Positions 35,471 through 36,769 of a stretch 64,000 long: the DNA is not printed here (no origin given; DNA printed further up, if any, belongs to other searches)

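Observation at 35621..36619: Asd-fold protein missing catalytic Cys and NAD(P) loop, co-oriented with pssA-psd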

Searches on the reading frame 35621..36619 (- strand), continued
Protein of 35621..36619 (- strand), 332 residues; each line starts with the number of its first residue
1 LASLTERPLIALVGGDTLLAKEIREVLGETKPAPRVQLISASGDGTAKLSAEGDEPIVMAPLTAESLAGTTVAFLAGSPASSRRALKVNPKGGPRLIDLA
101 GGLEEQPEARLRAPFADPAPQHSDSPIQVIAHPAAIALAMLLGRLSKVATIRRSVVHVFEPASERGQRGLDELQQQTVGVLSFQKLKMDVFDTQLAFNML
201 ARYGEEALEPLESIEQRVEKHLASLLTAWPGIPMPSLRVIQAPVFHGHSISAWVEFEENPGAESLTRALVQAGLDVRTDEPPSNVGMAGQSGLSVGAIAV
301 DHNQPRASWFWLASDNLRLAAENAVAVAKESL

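Call 10: find_related_loci(query=window:35621-36619:-, collection=genome_contigs, flank=8000)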
Query window:35621-36619:- (332 aa) in genome_contigs; peptide patterns used: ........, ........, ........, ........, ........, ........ (x = any residue, [..] = any of these).
266 stretches matched a pattern; 25 encode a relative of the query (tblastn E <= 1e-3); 25 distinct loci.
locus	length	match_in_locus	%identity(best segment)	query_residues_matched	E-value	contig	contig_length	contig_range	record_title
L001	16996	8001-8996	93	1-332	0e+0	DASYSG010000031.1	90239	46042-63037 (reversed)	MAG TPA_asm: Bryobacteraceae bacterium isolate SMAG_U4532 k141_930707, whole genome shotgun sequence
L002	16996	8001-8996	90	1-332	0e+0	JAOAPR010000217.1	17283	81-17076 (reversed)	MAG: Bryobacterales bacterium isolate RYN_19 scaffold_1732443, whole genome shotgun sequence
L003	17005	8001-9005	89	1-332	0e+0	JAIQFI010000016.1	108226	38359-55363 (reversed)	MAG: Terriglobia bacterium isolate SRVP_5 SR-VP_26_10_2019_C_20cm_scaffold_365, whole genome shotgun sequence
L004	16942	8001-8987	91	4-332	0e+0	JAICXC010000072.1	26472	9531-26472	MAG: Bryobacteraceae bacterium isolate LS_FP_2_bin.90 k141_2782605_length_26472_cov_22.2711, whole genome shotgun sequen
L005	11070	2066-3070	87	1-332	0e+0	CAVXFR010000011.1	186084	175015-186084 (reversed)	MAG: Terriglobia bacterium isolate MFD02416.bin.2.198 genome assembly, contig: contig_35452, whole genome shotgun sequen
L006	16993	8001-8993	83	1-332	5e-174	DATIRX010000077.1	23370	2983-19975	MAG TPA_asm: Bryobacteraceae bacterium isolate SMAG_U15914 k141_639866, whole genome shotgun sequence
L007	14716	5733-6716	70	6-332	2e-148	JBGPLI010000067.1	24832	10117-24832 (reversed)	MAG: Bryobacteraceae bacterium isolate OBJ_0618_7090110_266 k141_2615248_length_24832_cov_12.9888, whole genome shotgun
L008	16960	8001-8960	71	7-330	2e-144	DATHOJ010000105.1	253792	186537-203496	MAG TPA_asm: Bryobacteraceae bacterium isolate SMAG_U12681 k141_1522971, whole genome shotgun sequence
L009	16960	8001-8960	72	7-330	2e-144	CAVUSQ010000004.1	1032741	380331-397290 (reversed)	MAG: Bryobacterales bacterium isolate MFD00964.bin.2.4 genome assembly, contig: contig_15649, whole genome shotgun seque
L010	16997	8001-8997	93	1-332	1e-175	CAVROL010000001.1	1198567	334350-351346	MAG: Terriglobia bacterium isolate MFD04967.bin.2.32 genome assembly, contig: contig_1704, whole genome shotgun sequence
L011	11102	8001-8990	55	4-329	2e-105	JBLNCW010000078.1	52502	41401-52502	MAG: Rhodospirillales bacterium isolate MAG115 PRJNA950955_bin23_renamed_77, whole genome shotgun sequence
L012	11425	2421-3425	54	11-332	4e-105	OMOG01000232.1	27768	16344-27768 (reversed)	Solibacteraceae bacterium SbA4 strain Peat soil MAG SbA4 genome assembly, contig: SBA4_Contig_307, whole genome shotgun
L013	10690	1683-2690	52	5-332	1e-103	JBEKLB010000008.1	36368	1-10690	MAG: Bryobacteraceae bacterium isolate SPRUCE 360 SPRUCE_360_8, whole genome shotgun sequence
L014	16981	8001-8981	52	10-330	1e-96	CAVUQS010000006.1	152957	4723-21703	MAG: Bryobacterales bacterium isolate MFD01633.bin.1.226 genome assembly, contig: contig_114567, whole genome shotgun se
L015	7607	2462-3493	51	8-330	2e-96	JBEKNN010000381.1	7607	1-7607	MAG: Bryobacteraceae bacterium isolate SPRUCE 418 SPRUCE_418_381, whole genome shotgun sequence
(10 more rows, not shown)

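Call 13: predict_structure(protein=window:35621-36619:-)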
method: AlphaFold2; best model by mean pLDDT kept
length: 332 residues; sequences in the alignment: 1
mean_pLDDT: 35.4   pTM: 0.26
mean pLDDT of the five models: 35.4, 34.7, 34.2, 32.3, 31.9
residues with pLDDT >= 90: 0; 70-90: 0; 50-70: 44; < 50: 288
segments of 3 or more residues with pLDDT < 50: 1-212, 232-234, 241-253, 275-317, 319-321, 323-332
pLDDT, mean of each block of 10 residues (from residue 1): 31 36 41 38 30 27 33 29 29 30 26 24 22 32 24 25 37 30 22 28 30 51 54 51 42 51 56 47 31 32 43 43 44 30
secondary structure, 60 per line:
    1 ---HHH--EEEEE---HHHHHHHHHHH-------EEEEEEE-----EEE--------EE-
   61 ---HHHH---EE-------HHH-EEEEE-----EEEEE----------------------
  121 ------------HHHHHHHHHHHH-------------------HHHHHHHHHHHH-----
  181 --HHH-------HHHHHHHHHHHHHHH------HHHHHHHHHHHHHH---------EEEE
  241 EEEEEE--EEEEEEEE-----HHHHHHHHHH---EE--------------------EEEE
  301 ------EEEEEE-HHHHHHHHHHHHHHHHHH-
elements in order: E9-13 H17-27 E35-41 E47-49 H64-67 E84-88 E94-98 H133-144 H164-175 H193-207 H214-227 E237-246 E249-256 H262-271 E297-300 E307-312 H314-331

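Call 16: search_protein_representatives(protein=window:35621-36619:-)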
Query: 332 residues. Proteins with E-value up to 0.001 (for the whole library): 2436; up to 1e-10: 1107; up to 1e-30: 226. The best 150 are listed.
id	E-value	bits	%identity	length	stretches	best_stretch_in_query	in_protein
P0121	6.1e-102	357.4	53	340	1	5-332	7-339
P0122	6.7e-93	327.7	72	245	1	9-245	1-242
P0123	2.2e-92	326.0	68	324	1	6-266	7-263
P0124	1.4e-90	320.1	51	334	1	6-331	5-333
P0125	2.7e-88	312.6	50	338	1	6-330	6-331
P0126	1.3e-87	310.3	67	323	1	6-236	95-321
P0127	1.1e-86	307.3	54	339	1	10-329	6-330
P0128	4.9e-84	298.6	50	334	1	9-330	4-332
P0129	7.2e-83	294.8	49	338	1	6-328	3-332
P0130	4.2e-82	292.3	47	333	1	9-331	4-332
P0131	1.4e-81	290.6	47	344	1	5-331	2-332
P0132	2.9e-80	286.2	47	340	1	9-329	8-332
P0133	4.5e-79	282.3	51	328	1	10-330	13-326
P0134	8.6e-79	281.4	48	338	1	10-330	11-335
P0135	9.7e-79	281.2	49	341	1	7-331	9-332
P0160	2.0e-65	237.5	43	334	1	9-325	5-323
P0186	2.9e-54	200.8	39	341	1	11-330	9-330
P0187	1.3e-53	198.7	37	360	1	9-328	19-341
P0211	3.6e-46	174.2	36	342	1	11-330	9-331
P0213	6.0e-46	173.5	38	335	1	5-329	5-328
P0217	3.8e-45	170.9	34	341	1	10-329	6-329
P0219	5.6e-45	170.3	34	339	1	11-330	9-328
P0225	7.7e-44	166.6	34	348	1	10-330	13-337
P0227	9.7e-43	163.0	37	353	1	10-330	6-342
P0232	8.1e-42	160.0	36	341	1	9-330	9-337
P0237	3.7e-41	157.8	36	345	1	11-328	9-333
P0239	1.0e-40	156.3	38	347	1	10-330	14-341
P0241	2.5e-40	155.0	34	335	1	7-330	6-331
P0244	3.8e-40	154.5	34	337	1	11-331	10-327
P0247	6.2e-40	153.8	36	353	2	130-329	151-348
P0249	9.1e-40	153.2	36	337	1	10-330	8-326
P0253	1.5e-38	149.2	34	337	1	9-328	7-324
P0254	1.8e-38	148.9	36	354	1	10-327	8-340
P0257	2.0e-38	148.8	34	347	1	11-330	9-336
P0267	2.2e-37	145.4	36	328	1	6-329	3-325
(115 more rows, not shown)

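Call 19: list_cluster_members(proteins=[P0253, P0241, P0217, P0225, P0247, P0232, P0213, P0257, P0187, P0160])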
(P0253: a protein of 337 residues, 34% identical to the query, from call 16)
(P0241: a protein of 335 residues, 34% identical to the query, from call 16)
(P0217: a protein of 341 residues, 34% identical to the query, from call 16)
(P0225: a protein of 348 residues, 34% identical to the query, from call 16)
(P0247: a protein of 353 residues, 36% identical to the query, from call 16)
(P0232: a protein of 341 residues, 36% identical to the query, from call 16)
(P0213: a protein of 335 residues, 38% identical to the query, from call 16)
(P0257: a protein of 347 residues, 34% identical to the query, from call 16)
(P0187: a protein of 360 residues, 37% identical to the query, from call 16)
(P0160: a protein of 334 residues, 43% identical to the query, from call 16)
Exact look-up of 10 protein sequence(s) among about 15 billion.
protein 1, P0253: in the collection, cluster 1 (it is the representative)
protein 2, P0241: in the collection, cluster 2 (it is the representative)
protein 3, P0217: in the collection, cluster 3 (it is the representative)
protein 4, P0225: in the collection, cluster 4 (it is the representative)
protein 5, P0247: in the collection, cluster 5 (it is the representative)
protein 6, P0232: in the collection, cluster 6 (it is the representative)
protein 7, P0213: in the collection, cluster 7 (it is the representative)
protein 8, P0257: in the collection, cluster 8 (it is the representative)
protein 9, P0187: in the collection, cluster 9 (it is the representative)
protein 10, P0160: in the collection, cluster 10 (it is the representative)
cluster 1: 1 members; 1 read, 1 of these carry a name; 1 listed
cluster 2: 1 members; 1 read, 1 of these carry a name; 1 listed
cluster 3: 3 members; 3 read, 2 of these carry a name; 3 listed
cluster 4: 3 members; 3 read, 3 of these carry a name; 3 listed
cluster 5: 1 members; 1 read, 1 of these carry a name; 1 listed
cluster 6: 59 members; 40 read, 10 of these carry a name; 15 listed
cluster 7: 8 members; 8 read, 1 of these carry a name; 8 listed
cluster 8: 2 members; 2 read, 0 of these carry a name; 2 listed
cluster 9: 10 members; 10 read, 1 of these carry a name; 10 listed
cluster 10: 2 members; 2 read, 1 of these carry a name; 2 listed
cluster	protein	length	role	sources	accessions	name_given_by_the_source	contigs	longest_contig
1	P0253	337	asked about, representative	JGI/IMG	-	aspartate-semialdehyde dehydrogenase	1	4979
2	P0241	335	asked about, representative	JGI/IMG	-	aspartate-semialdehyde dehydrogenase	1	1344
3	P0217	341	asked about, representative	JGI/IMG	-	aspartate-semialdehyde dehydrogenase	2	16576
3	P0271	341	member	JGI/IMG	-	aspartate-semialdehyde dehydrogenase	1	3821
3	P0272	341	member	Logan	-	-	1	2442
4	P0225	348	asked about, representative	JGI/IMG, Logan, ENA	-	aspartate-semialdehyde dehydrogenase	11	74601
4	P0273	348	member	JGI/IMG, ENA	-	aspartate-semialdehyde dehydrogenase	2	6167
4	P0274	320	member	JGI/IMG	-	aspartate-semialdehyde dehydrogenase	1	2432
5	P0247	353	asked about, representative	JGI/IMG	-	aspartate-semialdehyde dehydrogenase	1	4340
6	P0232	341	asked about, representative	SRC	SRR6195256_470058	-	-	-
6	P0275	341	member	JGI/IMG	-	aspartate-semialdehyde dehydrogenase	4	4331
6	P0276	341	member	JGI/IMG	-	aspartate-semialdehyde dehydrogenase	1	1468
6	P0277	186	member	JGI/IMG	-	aspartate-semialdehyde dehydrogenase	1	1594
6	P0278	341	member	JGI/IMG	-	aspartate-semialdehyde dehydrogenase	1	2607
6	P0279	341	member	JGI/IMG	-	aspartate-semialdehyde dehydrogenase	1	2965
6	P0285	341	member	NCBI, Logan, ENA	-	-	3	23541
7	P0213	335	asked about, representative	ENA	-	-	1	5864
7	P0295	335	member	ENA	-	-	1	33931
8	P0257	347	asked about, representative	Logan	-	-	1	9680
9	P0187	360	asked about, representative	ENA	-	-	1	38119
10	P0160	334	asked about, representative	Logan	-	-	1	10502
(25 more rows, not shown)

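Call 20: find_encoding_contigs(protein=P0225, flank=6000, max_places=3)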
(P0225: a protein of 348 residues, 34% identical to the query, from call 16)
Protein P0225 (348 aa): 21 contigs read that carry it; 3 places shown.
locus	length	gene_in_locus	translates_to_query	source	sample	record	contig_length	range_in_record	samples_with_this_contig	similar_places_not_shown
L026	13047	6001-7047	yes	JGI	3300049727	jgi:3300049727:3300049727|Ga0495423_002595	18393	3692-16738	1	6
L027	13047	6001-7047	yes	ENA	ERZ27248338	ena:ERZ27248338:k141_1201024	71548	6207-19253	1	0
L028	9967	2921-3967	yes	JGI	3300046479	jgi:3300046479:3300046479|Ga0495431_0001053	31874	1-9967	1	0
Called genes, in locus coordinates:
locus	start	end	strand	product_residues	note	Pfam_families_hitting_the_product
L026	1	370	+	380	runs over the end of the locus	PF02771:Acyl-CoA_dh_N, PF02770:Acyl-CoA_dh_M, PF00441:Acyl-CoA_dh_1, PF08028:Acyl-CoA_dh_2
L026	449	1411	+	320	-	PF13191:AAA_16 (weak), PF03308:MeaB, PF00009:GTP_EFTU (faint), PF02492:cobW (faint)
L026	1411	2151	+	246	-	PF00814:TsaD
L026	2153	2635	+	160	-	PF13302:Acetyltransf_3, PF13420:Acetyltransf_4 (weak), PF24553:Rv0428c_C (faint), PF00583:Acetyltransf_1, PF13673:Acetyltransf_10, PF13508:Acetyltransf_7, PF08445:FR47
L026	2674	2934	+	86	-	PF04325:DUF465 (weak)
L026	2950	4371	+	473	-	PF08534:Redoxin, PF00578:AhpC-TSA, PF13905:Thioredoxin_8 (weak)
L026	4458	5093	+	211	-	PF02666:PS_Dcarbxylase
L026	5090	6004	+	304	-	PF01066:CDP-OH_P_transf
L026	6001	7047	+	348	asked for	PF01118:Semialdhyde_dh, PF02774:Semialdhyde_dhC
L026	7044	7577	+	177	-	PF04390:LptE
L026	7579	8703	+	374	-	PF06144:DNA_pol3_delta (weak), PF21694:DNA_pol3_delta_C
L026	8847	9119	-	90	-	PF01649:Ribosomal_S20p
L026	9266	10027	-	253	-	PF13490:zf-HC2 (weak), PF10099:RskA_C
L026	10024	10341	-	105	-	PF08281:Sigma70_r4_2, PF04545:Sigma70_r4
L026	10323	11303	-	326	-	PF13668:Ferritin_2 (weak)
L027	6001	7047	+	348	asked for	PF01118:Semialdhyde_dh, PF02774:Semialdhyde_dhC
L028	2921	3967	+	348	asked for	PF01118:Semialdhyde_dh, PF02774:Semialdhyde_dhC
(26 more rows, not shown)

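Call 21: find_encoding_contigs(protein=P0285, flank=6000, max_places=1)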
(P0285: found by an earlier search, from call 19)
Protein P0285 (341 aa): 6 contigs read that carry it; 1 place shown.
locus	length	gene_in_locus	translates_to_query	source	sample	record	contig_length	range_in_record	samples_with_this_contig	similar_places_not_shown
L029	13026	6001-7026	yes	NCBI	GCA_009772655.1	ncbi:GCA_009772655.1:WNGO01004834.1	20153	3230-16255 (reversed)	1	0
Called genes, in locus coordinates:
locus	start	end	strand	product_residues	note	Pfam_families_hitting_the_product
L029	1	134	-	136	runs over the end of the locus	PF19649:DUF6152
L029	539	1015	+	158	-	-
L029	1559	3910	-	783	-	PF01564:Spermine_synth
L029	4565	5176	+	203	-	PF02666:PS_Dcarbxylase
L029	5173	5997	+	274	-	PF01066:CDP-OH_P_transf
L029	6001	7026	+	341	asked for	PF01118:Semialdhyde_dh, PF02774:Semialdhyde_dhC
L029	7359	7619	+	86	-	-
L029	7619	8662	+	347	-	PF06144:DNA_pol3_delta, PF21694:DNA_pol3_delta_C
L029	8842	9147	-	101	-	PF01649:Ribosomal_S20p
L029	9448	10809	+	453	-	PF00149:Metallophos (weak)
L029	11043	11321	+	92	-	-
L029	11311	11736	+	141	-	-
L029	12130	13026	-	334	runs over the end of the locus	-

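Call 22: find_encoding_contigs(protein=P0295, flank=6000, max_places=1)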
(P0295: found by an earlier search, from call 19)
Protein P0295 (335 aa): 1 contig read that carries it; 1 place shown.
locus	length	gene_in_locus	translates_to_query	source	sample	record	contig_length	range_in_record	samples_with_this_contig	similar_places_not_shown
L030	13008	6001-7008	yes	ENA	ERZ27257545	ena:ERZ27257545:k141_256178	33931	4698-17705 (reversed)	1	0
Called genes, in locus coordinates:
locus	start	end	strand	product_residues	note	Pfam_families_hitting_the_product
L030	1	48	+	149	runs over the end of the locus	PF00583:Acetyltransf_1, PF13673:Acetyltransf_10, PF08445:FR47 (weak), PF13508:Acetyltransf_7, PF24553:Rv0428c_C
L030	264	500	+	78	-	PF04325:DUF465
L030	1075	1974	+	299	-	-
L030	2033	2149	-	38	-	-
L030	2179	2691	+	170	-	-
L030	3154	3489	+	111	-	-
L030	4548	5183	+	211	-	PF02666:PS_Dcarbxylase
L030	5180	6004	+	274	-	PF01066:CDP-OH_P_transf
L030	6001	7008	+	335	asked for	PF02774:Semialdhyde_dhC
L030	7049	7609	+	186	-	PF04390:LptE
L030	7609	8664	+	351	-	PF06144:DNA_pol3_delta, PF21694:DNA_pol3_delta_C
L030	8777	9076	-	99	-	PF01649:Ribosomal_S20p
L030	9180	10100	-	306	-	PF13398:Peptidase_M50B (weak), PF02163:Peptidase_M50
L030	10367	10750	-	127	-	-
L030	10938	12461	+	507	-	PF00004:AAA, PF17862:AAA_lid_3 (weak)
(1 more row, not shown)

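Call 23: find_encoding_contigs(protein=P0247, flank=6000, max_places=1)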
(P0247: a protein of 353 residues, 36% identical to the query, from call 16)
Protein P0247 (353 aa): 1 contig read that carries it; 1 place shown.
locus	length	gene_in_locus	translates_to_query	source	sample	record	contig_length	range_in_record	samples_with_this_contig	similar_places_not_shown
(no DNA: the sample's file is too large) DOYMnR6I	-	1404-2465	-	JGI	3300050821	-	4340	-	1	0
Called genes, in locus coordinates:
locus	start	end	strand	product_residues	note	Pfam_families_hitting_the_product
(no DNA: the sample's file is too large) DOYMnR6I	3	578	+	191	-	?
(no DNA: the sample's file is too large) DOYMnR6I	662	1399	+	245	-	PF01066:CDP-OH_P_transf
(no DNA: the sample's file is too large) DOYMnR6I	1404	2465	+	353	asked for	PF01118:Semialdhyde_dh, PF02774:Semialdhyde_dhC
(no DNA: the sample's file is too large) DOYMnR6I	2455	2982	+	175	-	PF04390:LptE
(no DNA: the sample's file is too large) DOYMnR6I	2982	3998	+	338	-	PF06144:DNA_pol3_delta, PF21694:DNA_pol3_delta_C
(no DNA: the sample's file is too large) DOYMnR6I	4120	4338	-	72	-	PF01649:Ribosomal_S20p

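Call 40: predict_structure(alignment_id=A1)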
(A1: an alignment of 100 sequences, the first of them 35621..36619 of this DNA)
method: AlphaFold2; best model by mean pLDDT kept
length: 332 residues; sequences in the alignment: 100
mean_pLDDT: 96.2   pTM: 0.94
mean pLDDT of the five models: 96.2, 95.9, 95.1, 95.0, 94.7
residues with pLDDT >= 90: 310; 70-90: 18; 50-70: 4; < 50: 0
segments of 3 or more residues with pLDDT < 50: none
pLDDT, mean of each block of 10 residues (from residue 1): 78 97 97 95 87 90 97 97 98 97 97 97 96 99 98 99 97 97 96 97 95 98 98 98 98 98 98 97 97 98 98 98 97 90
secondary structure, 60 per line:
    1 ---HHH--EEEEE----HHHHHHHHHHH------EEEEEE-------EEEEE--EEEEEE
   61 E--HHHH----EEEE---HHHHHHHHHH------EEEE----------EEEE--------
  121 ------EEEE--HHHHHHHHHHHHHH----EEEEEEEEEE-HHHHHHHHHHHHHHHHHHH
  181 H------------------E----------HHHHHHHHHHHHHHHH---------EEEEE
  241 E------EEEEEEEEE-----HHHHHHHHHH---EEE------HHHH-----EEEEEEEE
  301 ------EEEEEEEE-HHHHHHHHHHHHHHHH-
elements in order: E9-13 H18-28 E35-40 E48-52 E55-61 H64-67 E72-75 H79-88 E95-98 E109-112 E127-130 H133-146 E151-160 H162-181 H211-226 E236-241 E248-256 H262-271 E275-277 H284-287 E293-300 E307-314 H316-331

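Call 44: fold_search(model_id=the predicted structure, library=pdb)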
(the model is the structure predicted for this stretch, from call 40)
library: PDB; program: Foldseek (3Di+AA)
matches with E <= 10: 1541; with E <= 0.001: 456
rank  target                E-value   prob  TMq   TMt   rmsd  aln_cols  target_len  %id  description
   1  2hjs                  3.8e-27  1.00  0.84  0.84   3.5       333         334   26  The structure of a probable aspartate-semialdehyde dehydrogenase from Pseudomonas aeruginosa (released 2006-08-29)
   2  2r00_C                1.9e-25  1.00  0.81  0.80   3.9       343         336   20  crystal structure of aspartate semialdehyde dehydrogenase II complexed with ASA from vibrio cholerae (released 2008-04-08)
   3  2qz9_A                4.7e-25  1.00  0.83  0.82   3.7       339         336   20  crystal structure of aspartate semialdehyde dehydrogenase II from vibrio cholerae (released 2008-04-08)
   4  8juo_A                7.2e-25  1.00  0.83  0.82   3.6       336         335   22  Crystal structure of aspartate semialdehyde dehydrogenase from Porphyromonas gingivalis (released 2024-06-05)
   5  2qz9_B                2.3e-24  1.00  0.82  0.82   3.7       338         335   20  crystal structure of aspartate semialdehyde dehydrogenase II from vibrio cholerae (released 2008-04-08)
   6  2gz1_A                4.3e-24  1.00  0.80  0.75   3.7       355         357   20  Structure of Aspartate Semialdehyde Dehydrogenase (ASADH) from Streptococcus pneumoniae complexed with NADP (released 2006-08-15)
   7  3q1l_C                4.5e-24  1.00  0.80  0.75   3.7       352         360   20  Crystals Structure of Aspartate beta-Semialdehyde Dehydrogenase from Streptococcus pneumoniae with cysteamine bound co (released 2012-01-04)
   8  3pwk_B                5.1e-24  1.00  0.82  0.76   3.6       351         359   20  Crystal Structure of Aspartate beta-Semialdehide Dehydrogenase from Streptococcus pneumoniae with 2',5'-Adenosine diph (released 2012-01-04)
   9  3pyl_B                6.8e-24  1.00  0.82  0.77   3.6       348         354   19  Crystal structure of aspartate beta-semialdehide dehydrogenase from Streptococcus pneumoniae with D-2,3-diaminopropion (released 2012-01-04)
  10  2gz3_B                2.5e-23  1.00  0.81  0.78   3.8       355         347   19  Structure of Aspartate Semialdehyde Dehydrogenase (ASADH) from Streptococcus pneumoniae complexed with NADP and aspart (released 2006-08-15)
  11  3pyl_C                3.4e-23  1.00  0.80  0.74   3.8       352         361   20  Crystal structure of aspartate beta-semialdehide dehydrogenase from Streptococcus pneumoniae with D-2,3-diaminopropion (released 2012-01-04)
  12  2gz3_C                3.8e-23  1.00  0.83  0.78   3.7       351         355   20  Structure of Aspartate Semialdehyde Dehydrogenase (ASADH) from Streptococcus pneumoniae complexed with NADP and aspart (released 2006-08-15)
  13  3pyl_D                3.8e-23  1.00  0.82  0.77   3.8       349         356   20  Crystal structure of aspartate beta-semialdehide dehydrogenase from Streptococcus pneumoniae with D-2,3-diaminopropion (released 2012-01-04)
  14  3tz6                  7.4e-23  1.00  0.78  0.76   4.2       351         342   22  Crystal structure of Aspartate semialdehyde dehydrogenase Complexed With inhibitor SMCS (CYS) And Phosphate From Mycobac (released 2012-05-30)
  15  2gyy_D                9.9e-23  1.00  0.81  0.78   3.6       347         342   20  Structure of aspartate semialdehyde dehydrogenase (ASADH) from Streptococcus pneumoniae (released 2006-08-15)
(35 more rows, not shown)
